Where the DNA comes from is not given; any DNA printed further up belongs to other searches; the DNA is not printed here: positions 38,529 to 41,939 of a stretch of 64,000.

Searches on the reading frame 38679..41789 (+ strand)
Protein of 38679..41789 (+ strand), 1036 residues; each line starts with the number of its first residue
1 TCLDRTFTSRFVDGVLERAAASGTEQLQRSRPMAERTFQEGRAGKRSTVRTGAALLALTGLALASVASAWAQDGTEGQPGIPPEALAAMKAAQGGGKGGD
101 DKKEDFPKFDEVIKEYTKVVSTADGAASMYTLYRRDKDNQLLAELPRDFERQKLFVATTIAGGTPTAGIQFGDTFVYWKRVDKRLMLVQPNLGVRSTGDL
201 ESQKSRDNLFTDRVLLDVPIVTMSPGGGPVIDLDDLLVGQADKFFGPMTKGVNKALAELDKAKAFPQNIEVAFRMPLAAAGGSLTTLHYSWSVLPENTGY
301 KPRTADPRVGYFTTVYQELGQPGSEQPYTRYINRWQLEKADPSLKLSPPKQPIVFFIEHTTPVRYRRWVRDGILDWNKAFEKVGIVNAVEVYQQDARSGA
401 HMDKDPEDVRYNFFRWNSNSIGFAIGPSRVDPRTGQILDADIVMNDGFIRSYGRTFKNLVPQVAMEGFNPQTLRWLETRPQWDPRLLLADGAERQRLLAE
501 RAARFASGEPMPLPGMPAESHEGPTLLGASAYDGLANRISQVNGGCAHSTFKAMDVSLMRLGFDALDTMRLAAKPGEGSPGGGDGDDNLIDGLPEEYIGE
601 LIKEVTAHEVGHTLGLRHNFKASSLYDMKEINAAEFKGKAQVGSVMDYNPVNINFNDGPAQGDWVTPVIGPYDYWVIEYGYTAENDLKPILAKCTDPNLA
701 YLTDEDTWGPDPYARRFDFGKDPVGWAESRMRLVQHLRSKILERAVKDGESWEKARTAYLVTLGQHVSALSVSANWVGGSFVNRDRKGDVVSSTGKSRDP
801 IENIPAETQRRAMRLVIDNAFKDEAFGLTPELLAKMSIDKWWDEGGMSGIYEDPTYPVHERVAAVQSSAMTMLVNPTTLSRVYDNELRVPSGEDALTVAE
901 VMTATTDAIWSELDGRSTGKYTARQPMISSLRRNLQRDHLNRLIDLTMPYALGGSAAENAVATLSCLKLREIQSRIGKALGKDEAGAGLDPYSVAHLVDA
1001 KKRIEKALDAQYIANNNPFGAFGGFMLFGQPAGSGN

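Call 14: search_protein_families(library=pfam, max_evalue=0.01, proteins=[window:38679-41789:+])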
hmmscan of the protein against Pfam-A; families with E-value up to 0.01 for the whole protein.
window:38679-41789:+ (1036 aa): 4 families
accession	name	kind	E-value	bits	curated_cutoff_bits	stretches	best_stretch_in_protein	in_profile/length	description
PF16313.11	DUF4953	-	6.7e-70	236.2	24.2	1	593-914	4-314/316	Met-zincin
PF17148.9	DUF5117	-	1.5e-20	74.3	27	1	168-339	1-188/189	Domain of unknown function (DUF5117)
PF00413.30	Peptidase_M10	-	0.0017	18.6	24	1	603-625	109-131/159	Matrixin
PF13688.12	Reprolysin_5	-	0.0036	18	27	1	604-624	143-163/196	Metallo-peptidase family M12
